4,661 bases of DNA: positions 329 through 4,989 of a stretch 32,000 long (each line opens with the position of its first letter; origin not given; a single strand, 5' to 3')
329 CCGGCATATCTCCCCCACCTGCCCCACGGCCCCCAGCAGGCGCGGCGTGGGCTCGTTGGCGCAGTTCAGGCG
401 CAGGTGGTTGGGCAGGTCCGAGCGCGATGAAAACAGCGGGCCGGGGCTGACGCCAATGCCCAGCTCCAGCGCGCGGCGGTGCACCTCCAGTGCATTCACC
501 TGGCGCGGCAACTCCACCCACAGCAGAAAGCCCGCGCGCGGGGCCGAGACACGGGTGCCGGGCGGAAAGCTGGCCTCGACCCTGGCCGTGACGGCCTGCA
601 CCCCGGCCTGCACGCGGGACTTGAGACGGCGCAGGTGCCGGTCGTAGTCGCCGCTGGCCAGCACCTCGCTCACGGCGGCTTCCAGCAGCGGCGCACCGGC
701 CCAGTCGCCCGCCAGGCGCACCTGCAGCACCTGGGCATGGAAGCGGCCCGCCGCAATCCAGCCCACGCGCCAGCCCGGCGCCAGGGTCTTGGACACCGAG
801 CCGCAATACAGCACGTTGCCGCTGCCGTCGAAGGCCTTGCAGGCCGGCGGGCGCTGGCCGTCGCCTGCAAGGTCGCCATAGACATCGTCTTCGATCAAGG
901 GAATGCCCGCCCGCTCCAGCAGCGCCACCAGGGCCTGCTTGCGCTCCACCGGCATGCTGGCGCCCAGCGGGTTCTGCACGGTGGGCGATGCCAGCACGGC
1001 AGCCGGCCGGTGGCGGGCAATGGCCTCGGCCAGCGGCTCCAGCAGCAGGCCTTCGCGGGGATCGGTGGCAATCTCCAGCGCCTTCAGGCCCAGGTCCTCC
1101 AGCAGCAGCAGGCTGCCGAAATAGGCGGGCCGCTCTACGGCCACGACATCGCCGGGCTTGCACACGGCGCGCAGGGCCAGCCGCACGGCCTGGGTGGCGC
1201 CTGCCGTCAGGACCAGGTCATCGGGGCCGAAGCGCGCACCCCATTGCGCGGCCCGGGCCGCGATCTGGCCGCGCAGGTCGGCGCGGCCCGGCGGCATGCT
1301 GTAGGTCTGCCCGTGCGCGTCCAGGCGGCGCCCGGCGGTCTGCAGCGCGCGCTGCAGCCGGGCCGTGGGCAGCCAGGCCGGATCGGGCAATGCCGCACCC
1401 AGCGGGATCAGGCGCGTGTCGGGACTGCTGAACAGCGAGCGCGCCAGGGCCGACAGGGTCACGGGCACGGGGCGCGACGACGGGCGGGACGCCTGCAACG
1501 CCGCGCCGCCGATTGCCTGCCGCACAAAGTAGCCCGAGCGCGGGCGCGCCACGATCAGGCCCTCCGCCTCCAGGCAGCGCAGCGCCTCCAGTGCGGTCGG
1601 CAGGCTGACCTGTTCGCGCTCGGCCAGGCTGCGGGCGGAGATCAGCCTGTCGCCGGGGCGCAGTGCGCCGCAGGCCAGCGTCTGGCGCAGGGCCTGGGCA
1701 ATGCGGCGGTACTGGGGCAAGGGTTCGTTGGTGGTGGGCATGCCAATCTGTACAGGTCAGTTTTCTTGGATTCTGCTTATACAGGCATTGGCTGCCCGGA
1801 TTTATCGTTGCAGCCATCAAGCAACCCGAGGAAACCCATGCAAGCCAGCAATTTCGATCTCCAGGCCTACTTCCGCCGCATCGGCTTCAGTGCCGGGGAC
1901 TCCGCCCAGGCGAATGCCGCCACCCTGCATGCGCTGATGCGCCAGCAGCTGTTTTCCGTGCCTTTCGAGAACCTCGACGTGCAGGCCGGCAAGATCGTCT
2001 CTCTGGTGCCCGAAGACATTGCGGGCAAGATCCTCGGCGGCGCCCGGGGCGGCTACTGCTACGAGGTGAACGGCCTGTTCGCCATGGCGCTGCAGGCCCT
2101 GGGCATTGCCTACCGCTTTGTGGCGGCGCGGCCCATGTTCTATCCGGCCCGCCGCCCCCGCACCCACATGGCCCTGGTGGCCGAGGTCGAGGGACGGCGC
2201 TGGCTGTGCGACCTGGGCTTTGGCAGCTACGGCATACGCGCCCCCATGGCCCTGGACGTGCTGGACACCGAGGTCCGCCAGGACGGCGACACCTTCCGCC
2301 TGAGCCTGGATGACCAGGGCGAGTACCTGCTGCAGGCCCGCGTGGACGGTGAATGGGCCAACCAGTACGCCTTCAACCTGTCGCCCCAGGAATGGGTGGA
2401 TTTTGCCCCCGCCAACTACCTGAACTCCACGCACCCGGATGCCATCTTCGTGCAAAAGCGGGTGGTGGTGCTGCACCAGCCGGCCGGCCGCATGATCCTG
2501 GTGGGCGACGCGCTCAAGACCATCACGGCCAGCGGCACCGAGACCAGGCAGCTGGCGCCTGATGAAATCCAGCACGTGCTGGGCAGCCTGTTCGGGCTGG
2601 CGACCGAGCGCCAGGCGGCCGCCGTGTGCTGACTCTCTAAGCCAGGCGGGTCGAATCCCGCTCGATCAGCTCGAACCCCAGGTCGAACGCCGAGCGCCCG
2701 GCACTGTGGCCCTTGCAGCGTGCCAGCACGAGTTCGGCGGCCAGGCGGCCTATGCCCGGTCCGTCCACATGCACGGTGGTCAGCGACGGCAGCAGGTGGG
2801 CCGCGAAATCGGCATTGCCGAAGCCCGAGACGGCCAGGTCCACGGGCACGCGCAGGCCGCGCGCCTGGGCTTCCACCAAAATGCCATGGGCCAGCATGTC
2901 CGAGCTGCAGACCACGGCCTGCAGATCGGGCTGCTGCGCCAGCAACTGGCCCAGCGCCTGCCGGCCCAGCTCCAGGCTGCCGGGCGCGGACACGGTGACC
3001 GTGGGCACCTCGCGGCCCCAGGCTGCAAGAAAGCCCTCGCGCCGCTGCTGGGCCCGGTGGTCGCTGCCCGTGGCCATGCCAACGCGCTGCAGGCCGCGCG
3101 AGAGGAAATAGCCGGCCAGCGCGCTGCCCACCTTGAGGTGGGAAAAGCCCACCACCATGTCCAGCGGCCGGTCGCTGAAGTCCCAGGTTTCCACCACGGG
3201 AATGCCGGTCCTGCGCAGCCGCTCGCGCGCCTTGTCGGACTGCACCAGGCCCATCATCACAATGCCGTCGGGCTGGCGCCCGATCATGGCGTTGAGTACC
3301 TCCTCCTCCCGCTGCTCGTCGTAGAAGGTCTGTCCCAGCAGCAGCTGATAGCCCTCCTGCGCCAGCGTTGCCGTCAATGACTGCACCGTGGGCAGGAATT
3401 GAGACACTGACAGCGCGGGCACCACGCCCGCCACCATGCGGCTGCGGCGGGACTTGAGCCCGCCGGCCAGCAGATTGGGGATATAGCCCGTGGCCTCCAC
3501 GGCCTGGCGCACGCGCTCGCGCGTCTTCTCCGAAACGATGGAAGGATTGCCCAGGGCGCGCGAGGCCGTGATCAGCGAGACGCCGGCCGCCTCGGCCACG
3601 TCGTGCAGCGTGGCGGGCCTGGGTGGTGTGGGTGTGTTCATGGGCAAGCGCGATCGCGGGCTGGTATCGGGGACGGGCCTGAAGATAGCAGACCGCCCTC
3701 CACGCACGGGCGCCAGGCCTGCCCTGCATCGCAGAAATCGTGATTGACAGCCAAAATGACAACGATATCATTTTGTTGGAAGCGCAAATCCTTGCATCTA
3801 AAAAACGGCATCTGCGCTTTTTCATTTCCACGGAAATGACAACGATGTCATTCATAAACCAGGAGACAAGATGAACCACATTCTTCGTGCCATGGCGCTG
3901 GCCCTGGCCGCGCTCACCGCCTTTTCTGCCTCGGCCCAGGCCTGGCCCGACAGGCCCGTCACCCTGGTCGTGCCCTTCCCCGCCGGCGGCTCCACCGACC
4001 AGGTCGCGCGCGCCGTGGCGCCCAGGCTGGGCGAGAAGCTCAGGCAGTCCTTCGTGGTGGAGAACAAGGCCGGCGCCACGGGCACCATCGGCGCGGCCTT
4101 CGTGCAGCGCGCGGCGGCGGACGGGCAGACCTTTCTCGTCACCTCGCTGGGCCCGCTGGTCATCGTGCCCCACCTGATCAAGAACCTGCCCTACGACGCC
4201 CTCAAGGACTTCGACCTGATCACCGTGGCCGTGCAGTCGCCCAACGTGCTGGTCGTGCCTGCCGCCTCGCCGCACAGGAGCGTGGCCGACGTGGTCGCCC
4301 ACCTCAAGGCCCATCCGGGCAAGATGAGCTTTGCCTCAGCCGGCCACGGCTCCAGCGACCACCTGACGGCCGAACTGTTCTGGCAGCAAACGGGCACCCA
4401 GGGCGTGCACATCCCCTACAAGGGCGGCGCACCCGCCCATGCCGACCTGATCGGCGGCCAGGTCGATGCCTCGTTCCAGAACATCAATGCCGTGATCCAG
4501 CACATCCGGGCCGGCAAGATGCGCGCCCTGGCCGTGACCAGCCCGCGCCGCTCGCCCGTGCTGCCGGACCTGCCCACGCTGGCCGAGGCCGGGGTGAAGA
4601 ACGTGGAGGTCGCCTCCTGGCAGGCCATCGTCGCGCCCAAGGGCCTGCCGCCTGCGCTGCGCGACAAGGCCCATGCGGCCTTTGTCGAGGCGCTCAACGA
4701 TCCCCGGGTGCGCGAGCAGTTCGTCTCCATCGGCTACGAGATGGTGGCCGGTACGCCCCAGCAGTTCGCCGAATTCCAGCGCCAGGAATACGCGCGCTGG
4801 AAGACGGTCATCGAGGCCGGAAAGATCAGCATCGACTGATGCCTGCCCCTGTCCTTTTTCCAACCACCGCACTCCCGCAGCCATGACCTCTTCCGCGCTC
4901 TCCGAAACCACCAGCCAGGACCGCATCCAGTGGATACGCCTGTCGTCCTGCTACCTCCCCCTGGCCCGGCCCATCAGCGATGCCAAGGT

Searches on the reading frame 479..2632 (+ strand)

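Call 83: search_protein_families(library=pfam, max_evalue=0.00001, proteins=[window:479-2632:+])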
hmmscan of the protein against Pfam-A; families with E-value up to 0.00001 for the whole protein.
window:479-2632:+ (717 aa): 1 family
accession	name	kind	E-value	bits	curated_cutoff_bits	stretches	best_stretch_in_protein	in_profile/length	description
PF00797.23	Acetyltransf_2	-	8.5e-56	189.9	22.8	1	481-711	3-237/240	N-acetyltransferase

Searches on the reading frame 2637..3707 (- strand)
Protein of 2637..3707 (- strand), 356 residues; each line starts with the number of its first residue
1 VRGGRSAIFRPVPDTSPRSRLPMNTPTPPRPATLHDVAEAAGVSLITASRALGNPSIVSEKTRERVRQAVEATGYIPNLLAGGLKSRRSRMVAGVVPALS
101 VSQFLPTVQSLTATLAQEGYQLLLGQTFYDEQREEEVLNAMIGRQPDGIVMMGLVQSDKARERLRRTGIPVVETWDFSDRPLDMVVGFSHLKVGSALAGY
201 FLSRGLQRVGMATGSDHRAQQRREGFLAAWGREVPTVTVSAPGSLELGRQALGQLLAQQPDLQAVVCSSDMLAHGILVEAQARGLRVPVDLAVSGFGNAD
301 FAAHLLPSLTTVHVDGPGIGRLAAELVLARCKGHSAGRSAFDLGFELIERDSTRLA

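Call 83: search_protein_families(library=pfam, max_evalue=0.00001, proteins=[window:2637-3707:-])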
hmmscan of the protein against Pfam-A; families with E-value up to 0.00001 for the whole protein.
window:2637-3707:- (356 aa): 4 families
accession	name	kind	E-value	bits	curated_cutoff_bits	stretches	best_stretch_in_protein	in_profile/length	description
PF13377.12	Peripla_BP_3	-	1.5e-25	90.6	26.5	1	199-353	2-167/167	Periplasmic binding protein-like domain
PF00532.27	Peripla_BP_1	-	6.2e-18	65.7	22.2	1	94-328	6-258/281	Periplasmic binding proteins and sugar binding domain of LacI family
PF00356.27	LacI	-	6.8e-18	64.6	27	1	33-78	1-46/46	Bacterial regulatory proteins, lacI family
PF13407.12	Peripla_BP_4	-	1e-14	55.2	35.1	1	97-333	6-256/258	Periplasmic binding protein domain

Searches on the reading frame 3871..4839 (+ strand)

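Call 83: search_protein_families(library=pfam, max_evalue=0.00001, proteins=[window:3871-4839:+])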
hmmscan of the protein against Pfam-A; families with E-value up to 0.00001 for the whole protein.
window:3871-4839:+ (322 aa): 1 family
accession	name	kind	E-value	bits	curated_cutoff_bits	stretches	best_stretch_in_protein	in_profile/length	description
PF03401.19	TctC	-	1e-76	258.5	27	1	45-316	1-271/274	Tripartite tricarboxylate transporter family receptor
